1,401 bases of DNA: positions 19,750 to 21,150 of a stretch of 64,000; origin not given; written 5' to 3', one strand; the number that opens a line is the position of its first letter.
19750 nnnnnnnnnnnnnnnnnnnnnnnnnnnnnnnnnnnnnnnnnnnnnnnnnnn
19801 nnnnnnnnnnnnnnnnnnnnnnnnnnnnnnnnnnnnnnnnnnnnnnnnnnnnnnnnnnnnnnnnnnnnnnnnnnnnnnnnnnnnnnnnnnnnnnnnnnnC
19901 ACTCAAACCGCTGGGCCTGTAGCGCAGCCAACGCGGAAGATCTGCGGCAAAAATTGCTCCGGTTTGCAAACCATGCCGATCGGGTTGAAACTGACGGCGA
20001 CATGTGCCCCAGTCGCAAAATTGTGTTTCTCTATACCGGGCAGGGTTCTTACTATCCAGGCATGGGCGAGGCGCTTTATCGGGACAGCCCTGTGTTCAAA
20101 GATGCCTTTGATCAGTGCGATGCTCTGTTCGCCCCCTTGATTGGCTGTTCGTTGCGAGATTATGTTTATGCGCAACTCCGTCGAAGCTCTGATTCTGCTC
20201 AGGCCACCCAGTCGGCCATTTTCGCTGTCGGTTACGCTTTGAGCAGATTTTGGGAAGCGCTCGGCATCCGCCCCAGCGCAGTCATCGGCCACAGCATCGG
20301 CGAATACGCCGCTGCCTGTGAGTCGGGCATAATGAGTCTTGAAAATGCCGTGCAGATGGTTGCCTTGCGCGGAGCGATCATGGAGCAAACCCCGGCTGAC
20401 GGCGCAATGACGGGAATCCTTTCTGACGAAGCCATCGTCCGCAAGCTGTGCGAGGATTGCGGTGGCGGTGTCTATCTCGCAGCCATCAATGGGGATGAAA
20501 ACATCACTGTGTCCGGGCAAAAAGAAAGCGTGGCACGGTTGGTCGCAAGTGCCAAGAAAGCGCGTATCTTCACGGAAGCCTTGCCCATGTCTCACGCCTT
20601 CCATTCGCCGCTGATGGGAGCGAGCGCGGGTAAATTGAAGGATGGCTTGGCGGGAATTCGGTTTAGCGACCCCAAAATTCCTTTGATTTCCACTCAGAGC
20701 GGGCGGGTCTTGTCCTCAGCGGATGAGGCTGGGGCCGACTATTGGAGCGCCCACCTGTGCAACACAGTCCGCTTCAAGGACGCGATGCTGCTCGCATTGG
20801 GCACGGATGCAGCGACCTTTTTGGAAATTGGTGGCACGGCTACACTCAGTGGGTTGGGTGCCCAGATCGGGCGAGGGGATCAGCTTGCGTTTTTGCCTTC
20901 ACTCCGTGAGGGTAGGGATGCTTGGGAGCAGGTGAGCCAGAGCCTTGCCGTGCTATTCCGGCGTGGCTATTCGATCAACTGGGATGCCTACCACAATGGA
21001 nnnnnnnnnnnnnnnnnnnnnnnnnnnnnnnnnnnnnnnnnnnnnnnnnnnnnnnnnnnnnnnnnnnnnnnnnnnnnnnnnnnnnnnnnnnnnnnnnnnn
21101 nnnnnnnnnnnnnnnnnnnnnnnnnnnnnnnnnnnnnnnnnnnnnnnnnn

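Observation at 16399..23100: Iturin/mycosubtilin-type beta-amino fatty acid initiation, here with an integrated AT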

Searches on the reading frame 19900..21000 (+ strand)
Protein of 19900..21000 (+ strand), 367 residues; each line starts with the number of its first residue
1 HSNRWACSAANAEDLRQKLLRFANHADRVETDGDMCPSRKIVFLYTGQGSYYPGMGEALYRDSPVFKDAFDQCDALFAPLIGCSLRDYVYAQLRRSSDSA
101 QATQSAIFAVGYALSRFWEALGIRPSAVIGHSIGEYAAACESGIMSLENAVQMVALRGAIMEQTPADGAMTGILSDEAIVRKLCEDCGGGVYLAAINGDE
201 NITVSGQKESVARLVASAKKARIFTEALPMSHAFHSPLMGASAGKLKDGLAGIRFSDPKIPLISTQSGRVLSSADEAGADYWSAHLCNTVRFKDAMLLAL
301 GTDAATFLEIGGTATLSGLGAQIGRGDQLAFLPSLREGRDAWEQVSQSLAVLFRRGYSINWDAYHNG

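Call 10: search_protein_families(library=ncbifam, proteins=[window:19900-21000:+], max_evalue=0.001)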
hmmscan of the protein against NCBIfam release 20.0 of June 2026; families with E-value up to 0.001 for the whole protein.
window:19900-21000:+ (367 aa): 8 families
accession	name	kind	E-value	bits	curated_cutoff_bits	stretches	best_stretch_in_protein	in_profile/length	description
NF045894.1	PKS_plus_SDR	equivalog_domain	9.6e-92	308.5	1740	1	3-366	493-856/1515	type I polyketide synthase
NF037940.1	PKS_MbtD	equivalog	1.5e-50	172.2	1150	1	7-355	57-405/978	mycobactin polyketide synthase MbtD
NF037941.1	PKS_NbtC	equivalog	7e-48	163.3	1150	1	25-316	82-376/1027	nocobactin polyketide synthase NbtC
TIGR00128.1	fabD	equivalog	2.6e-46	158.4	260.9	1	40-323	2-286/290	ACP S-malonyltransferase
TIGR03131.1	malonate_mdcH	equivalog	5.8e-38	131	297.9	1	41-320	1-272/297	malonate decarboxylase subunit epsilon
NF040607.1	mycolic_Pks13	equivalog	2.8e-32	111.2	2100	1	11-362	634-995/1680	polyketide synthase Pks13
NF041183.1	Pks2_ls1_myc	equivalog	1.7e-31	108.1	2400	1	4-325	497-815/2086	sulfolipid-1 biosynthesis phthioceranic/hydroxyphthioceranic acid synthase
TIGR02813.1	omega_3_PfaA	subfamily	2.8e-25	87.3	1010.1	1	38-319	578-875/2582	polyketide-type polyunsaturated fatty acid synthase PfaA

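Call 18: search_solved_structures(query=window:19999-20988:+, max_evalue=1e-10)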
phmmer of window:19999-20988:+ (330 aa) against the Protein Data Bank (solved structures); distinct sequences matched with E-value up to 1e-10: 108 (the best 60 are shown).
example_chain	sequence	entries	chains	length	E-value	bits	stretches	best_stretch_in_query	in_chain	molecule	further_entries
4mz0_A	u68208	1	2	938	4.3e-63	216.6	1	6-329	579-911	CurL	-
6iyo_A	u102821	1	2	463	2.2e-54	188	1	7-330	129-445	Type I modular polyketide synthase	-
11sz_A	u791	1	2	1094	1.7e-49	172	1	7-329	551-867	6-deoxyerythronolide-B synthase, Erythronolide synthase EryA2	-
9iyw_A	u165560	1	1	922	3.7e-48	167.6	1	7-330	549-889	Polyketide synthase,GfsA KSQ-AncAT chimeric protein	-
8xjy_A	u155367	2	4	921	7.7e-47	163.2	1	10-328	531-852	Polyketide synthase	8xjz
8xju_A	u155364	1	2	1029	1.1e-46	162.7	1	10-328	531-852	Polyketide synthase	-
4rl1_A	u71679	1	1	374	8e-42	146.8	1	8-318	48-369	Type I polyketide synthase AVES 1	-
6l3m_A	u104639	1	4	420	4.1e-41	144.4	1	7-326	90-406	Polyketide synthase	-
6l3n_A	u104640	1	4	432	4.5e-41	144.3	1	7-326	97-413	polyketide synthase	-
6j0u_A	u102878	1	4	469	5.6e-41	144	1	7-326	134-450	Type 1 modular polyketide synthase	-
7m7j_B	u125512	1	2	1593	9.8e-41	143.2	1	6-329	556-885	EryAI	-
7m7i_B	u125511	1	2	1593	9.9e-41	143.2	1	6-329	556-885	EryAI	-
7m7f_B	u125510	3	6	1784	1e-40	143.2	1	6-329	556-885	EryAI,6-deoxyerythronolide-B synthase EryA3, modules 5 and 6 chimera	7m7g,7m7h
8in9_A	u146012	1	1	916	1e-40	143.1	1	9-330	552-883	Polyketide synthase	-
8tjn_B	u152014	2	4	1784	1e-40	143.1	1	6-329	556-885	EryAI,6-deoxyerythronolide-B synthase EryA3, modules 5 and 6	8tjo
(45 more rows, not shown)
